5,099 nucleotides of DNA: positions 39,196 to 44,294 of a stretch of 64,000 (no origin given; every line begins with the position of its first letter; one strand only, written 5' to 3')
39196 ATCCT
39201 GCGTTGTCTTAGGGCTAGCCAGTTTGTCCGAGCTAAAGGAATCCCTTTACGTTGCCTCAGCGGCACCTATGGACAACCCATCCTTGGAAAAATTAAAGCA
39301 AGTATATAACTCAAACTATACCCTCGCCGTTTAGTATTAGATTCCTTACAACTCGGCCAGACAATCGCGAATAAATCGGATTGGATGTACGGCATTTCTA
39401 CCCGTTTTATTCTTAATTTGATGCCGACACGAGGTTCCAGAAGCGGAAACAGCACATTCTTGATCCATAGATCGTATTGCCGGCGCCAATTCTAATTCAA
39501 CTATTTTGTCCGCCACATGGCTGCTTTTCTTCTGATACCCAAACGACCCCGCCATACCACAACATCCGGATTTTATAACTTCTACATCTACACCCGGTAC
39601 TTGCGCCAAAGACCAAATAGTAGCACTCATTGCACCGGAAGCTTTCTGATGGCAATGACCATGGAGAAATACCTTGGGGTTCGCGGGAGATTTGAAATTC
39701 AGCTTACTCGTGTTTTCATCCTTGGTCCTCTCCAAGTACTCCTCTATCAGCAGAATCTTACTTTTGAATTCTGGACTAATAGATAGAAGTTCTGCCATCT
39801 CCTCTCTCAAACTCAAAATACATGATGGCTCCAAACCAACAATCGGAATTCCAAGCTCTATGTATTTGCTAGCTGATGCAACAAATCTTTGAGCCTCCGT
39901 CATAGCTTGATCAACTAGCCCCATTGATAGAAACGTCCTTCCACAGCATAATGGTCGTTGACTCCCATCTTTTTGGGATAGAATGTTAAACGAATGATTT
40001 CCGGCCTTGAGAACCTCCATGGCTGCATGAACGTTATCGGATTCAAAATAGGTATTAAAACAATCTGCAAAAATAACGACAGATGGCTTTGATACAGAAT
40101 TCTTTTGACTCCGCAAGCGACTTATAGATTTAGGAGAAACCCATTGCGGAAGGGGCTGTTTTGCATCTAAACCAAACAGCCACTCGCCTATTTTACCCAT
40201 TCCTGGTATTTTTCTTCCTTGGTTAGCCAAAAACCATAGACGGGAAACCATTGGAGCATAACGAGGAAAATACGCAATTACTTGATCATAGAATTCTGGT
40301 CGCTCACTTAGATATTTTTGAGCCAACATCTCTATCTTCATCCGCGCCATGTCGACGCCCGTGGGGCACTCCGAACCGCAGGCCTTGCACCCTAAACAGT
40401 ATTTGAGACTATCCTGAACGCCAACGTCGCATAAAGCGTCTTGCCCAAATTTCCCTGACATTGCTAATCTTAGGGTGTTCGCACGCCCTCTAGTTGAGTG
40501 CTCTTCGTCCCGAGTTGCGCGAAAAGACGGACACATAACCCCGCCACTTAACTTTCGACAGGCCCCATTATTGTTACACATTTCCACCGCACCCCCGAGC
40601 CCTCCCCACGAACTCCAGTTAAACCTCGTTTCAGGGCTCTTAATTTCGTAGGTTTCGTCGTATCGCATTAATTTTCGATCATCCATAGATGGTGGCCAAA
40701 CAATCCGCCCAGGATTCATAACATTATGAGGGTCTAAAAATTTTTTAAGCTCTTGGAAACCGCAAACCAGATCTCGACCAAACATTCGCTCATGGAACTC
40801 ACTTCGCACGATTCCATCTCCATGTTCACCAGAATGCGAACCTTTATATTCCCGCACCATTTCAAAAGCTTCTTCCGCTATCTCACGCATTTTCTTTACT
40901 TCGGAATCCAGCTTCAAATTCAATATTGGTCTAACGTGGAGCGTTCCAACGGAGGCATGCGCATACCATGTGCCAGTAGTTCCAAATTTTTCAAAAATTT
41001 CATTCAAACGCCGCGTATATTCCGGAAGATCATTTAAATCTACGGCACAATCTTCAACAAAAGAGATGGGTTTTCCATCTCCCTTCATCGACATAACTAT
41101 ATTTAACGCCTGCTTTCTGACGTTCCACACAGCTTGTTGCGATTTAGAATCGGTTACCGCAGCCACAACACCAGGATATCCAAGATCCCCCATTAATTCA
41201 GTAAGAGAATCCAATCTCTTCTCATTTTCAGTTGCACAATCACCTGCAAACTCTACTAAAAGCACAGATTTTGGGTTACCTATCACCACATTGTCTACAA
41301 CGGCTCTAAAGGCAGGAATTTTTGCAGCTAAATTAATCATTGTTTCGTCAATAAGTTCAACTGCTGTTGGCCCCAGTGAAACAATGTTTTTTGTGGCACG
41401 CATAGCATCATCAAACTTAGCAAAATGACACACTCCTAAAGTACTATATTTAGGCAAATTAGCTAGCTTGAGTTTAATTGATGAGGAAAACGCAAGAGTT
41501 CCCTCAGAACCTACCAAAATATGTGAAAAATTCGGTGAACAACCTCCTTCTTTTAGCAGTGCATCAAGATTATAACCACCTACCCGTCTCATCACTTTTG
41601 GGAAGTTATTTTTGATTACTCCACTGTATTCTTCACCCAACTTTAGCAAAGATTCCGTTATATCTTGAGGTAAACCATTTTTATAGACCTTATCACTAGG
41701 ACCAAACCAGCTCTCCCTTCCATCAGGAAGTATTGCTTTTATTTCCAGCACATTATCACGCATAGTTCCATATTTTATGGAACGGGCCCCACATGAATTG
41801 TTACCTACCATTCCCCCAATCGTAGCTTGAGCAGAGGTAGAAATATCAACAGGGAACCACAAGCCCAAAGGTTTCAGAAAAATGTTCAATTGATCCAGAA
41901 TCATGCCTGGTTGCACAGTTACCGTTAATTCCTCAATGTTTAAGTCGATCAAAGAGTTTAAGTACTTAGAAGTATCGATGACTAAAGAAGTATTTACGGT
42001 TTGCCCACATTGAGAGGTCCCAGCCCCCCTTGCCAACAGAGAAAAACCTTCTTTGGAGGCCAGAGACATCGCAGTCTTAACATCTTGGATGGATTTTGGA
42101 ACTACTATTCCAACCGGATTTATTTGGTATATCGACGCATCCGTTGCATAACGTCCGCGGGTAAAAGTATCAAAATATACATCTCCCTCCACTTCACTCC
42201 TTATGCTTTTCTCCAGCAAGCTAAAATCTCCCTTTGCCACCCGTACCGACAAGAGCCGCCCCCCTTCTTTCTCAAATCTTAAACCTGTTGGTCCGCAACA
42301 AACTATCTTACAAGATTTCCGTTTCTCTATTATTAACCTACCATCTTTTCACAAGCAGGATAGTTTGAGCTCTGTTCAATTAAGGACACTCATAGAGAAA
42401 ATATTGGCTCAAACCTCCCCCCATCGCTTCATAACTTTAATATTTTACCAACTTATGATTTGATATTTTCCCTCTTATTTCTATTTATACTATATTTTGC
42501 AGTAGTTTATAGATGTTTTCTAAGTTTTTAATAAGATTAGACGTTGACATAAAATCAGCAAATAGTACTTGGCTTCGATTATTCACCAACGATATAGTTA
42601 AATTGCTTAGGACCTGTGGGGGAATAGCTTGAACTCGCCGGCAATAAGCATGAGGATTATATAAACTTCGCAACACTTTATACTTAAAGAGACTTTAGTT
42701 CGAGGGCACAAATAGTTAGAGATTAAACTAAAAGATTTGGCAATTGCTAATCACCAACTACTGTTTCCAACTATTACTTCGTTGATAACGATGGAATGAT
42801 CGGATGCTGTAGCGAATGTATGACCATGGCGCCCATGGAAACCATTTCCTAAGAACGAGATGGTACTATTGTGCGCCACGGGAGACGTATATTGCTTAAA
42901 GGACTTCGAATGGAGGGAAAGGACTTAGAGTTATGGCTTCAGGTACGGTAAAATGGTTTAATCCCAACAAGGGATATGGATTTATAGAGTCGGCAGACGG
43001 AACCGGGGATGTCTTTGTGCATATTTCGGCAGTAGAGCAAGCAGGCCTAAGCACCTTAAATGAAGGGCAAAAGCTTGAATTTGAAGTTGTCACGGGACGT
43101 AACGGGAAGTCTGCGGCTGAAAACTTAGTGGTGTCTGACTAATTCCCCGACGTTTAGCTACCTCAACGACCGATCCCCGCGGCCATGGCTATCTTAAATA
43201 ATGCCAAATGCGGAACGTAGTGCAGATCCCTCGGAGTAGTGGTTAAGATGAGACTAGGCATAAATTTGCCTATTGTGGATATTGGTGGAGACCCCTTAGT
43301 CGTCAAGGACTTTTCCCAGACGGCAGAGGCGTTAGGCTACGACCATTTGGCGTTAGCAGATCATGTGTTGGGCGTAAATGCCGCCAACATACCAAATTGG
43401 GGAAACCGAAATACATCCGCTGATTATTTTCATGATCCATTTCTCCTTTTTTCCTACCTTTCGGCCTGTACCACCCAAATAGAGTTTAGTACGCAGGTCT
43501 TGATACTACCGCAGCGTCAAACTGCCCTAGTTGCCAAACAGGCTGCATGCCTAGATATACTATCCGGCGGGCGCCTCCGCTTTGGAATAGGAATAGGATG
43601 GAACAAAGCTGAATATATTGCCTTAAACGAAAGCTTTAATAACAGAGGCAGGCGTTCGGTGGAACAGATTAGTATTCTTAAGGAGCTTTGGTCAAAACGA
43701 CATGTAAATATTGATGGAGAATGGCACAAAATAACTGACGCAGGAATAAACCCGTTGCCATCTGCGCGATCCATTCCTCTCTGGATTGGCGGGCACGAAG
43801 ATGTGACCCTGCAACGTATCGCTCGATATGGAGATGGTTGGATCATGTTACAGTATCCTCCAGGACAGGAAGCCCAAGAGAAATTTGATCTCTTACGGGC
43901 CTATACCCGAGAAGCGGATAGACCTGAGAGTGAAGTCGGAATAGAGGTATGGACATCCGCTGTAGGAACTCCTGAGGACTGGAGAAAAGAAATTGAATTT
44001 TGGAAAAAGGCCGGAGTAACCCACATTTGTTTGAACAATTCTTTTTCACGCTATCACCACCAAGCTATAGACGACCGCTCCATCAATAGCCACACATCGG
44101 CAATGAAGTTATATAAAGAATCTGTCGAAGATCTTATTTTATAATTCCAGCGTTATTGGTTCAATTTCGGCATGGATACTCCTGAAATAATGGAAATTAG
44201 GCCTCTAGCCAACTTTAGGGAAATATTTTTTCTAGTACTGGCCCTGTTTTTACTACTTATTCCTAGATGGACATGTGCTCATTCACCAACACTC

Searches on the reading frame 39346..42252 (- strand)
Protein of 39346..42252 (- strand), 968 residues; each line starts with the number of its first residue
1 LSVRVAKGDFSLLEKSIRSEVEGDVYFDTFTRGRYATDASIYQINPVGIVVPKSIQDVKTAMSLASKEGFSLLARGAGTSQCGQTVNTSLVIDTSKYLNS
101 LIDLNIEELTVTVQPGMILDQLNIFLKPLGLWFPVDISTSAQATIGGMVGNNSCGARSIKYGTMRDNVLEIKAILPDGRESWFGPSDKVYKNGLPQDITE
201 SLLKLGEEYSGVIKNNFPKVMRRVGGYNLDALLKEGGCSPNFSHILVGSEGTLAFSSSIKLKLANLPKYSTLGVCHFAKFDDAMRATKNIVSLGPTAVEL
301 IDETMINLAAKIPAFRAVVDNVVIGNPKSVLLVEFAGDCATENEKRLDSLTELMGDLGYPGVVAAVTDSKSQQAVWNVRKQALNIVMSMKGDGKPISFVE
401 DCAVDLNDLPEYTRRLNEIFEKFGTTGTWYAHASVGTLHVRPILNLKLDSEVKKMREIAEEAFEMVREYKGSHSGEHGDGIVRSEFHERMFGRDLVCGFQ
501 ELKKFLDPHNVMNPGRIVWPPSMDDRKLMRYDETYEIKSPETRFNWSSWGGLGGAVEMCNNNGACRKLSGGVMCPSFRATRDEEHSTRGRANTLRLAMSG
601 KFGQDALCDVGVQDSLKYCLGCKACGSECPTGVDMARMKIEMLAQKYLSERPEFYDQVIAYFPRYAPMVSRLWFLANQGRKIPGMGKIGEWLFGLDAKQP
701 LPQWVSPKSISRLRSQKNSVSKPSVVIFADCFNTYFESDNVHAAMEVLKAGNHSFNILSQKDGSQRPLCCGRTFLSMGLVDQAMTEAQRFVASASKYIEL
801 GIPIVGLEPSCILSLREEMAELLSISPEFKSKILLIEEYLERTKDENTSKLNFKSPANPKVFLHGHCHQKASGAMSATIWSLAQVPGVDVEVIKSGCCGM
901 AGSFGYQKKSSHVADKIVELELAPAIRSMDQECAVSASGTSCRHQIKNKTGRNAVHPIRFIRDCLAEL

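Call 69: search_protein_families(library=pfam, proteins=[window:39346-42252:-], max_evalue=0.00001)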
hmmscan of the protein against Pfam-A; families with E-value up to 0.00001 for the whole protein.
window:39346-42252:- (968 aa): 3 families
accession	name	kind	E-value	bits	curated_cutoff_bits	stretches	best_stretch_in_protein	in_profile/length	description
PF02913.24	FAD-oxidase_C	-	2.6e-51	175.2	21.2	1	267-516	2-247/248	FAD linked oxidases, C-terminal domain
PF01565.28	FAD_binding_4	-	5.5e-36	123.8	26.4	1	48-180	3-135/139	FAD binding domain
PF13183.11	Fer4_8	-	1.1e-08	36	27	1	556-633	2-68/68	4Fe-4S dicluster domain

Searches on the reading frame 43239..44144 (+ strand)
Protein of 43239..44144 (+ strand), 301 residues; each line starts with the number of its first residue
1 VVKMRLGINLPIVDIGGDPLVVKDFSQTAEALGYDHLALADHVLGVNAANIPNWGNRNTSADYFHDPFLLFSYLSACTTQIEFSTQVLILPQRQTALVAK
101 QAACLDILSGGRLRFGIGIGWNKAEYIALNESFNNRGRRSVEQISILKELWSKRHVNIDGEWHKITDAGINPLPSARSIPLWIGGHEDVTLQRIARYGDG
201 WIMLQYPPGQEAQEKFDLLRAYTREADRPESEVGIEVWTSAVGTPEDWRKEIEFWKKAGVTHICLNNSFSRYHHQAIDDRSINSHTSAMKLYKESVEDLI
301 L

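Call 69: search_protein_families(library=pfam, proteins=[window:43239-44144:+], max_evalue=0.00001)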
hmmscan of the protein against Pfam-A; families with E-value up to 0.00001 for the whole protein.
window:43239-44144:+ (301 aa): 1 family
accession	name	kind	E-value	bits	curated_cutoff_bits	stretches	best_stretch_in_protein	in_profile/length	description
PF00296.26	Bac_luciferase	-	9e-45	153.8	27.9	1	23-271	26-250/314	Luciferase-like monooxygenase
